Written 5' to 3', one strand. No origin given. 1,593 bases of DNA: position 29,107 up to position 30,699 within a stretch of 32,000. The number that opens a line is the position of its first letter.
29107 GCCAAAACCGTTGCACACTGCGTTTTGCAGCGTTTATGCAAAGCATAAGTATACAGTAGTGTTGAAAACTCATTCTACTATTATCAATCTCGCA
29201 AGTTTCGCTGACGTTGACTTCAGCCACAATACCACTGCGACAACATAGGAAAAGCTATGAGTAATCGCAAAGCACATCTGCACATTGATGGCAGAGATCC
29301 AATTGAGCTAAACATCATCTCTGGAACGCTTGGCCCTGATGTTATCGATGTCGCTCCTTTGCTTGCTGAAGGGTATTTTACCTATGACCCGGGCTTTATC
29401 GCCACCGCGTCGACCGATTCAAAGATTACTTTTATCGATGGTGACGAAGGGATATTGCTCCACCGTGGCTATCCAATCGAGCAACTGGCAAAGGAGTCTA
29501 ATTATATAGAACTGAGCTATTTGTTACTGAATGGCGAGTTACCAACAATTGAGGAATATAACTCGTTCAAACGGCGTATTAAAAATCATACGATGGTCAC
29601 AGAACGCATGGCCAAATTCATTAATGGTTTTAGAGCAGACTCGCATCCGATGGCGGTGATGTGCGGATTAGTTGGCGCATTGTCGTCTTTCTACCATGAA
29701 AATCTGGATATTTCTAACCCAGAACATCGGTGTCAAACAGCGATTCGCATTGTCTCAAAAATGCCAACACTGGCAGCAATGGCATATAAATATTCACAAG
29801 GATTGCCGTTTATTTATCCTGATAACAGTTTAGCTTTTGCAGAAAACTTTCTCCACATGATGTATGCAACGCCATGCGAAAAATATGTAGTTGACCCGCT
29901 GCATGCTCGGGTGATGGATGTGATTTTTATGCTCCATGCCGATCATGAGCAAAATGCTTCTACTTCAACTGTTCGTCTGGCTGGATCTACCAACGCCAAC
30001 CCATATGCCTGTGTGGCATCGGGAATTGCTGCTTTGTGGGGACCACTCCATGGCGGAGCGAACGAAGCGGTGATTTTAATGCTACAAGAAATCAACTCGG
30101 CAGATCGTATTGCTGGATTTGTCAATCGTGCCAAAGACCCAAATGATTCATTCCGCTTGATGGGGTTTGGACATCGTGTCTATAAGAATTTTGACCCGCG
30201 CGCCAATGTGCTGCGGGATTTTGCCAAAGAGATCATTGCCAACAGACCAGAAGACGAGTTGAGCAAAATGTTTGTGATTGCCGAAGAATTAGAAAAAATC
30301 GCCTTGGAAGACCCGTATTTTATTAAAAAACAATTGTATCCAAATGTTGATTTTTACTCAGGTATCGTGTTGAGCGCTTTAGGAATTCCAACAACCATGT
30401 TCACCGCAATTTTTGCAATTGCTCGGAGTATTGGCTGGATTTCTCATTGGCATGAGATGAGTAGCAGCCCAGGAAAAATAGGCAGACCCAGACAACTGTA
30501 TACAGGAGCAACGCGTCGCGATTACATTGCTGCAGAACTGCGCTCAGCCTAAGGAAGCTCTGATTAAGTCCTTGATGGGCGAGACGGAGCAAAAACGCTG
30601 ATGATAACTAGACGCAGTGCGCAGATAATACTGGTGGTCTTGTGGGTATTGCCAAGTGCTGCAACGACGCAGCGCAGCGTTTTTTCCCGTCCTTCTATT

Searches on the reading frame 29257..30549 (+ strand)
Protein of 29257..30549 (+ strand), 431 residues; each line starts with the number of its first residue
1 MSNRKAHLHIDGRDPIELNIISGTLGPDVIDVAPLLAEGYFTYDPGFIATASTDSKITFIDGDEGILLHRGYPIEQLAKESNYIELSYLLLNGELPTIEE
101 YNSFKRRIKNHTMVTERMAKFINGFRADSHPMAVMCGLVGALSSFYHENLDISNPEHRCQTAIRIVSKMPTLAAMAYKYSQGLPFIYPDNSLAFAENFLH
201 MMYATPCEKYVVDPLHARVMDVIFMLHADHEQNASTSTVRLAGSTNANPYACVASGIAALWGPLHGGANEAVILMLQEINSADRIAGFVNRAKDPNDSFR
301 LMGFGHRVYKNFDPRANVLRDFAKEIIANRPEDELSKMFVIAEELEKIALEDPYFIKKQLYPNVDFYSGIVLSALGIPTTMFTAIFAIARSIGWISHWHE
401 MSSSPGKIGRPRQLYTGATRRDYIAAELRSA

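Call 51: search_protein_families(library=pfam, proteins=[window:29257-30549:+])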
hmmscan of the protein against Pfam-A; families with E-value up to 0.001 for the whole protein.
window:29257-30549:+ (431 aa): 1 family
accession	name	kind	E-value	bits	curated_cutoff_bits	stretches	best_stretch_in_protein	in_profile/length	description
PF00285.26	Citrate_synt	-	3.3e-134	447.9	27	1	49-412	4-357/357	Citrate synthase, C-terminal domain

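Call 53: find_homologous_proteins(query=window:29257-30549:+, max_evalue=1e-50)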
Query window:29257-30549:+ (431 aa): 8000 proteins with E <= 1e-50 among 8000 candidates; the best 120 are listed.
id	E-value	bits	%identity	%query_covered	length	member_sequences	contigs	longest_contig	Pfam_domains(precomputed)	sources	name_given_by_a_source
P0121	3.9e-292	986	100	100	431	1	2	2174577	PF00285.27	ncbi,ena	-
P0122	1.4e-212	724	73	98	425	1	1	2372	PF00285.27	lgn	-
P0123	5.0e-198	676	66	100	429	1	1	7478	PF00285.27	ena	-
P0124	1.4e-196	671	66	100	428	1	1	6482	PF00285.27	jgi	jgi:citrate synthase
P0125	1.9e-196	671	66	100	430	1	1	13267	PF00285.27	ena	-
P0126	2.1e-196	671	68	97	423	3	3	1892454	PF00285.27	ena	-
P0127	3.6e-196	670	66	100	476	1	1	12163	PF00285.27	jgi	jgi:citrate synthase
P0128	8.5e-196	669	68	98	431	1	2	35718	PF00285.27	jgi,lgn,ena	-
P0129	3.5e-195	667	66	100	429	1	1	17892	PF00285.27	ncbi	ncbi:MAG TPA: citrate synthase [Spongiibacteraceae bacterium]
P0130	5.9e-195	666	66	100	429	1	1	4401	PF00285.27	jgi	jgi:citrate synthase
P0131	1.5e-194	665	66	100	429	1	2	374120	PF00285.27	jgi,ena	-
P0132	1.9e-194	664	66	100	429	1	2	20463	PF00285.27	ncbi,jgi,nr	ncbi:MAG: citrate synthase [Spongiibacteraceae bacterium]|jgi:citrate synthase|nr:citrate synthase [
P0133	2.1e-194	664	65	100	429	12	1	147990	PF00285.27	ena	-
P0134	3.1e-194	664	65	100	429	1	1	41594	PF00285.27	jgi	jgi:citrate synthase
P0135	4.3e-194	663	66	100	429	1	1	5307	PF00285.27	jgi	jgi:citrate synthase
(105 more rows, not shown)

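Call 54: find_encoding_contigs(protein=P0121, flank=500, max_places=3)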
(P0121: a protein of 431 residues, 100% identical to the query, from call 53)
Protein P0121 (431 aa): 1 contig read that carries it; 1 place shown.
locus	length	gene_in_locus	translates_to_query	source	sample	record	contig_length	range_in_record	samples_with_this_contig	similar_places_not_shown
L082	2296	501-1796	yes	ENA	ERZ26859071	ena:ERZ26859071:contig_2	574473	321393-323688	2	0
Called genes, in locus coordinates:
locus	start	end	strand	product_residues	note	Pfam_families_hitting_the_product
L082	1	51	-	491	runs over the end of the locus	PF00370:FGGY_N, PF02782:FGGY_C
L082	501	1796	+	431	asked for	PF00285:Citrate_synt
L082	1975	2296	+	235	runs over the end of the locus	PF00117:GATase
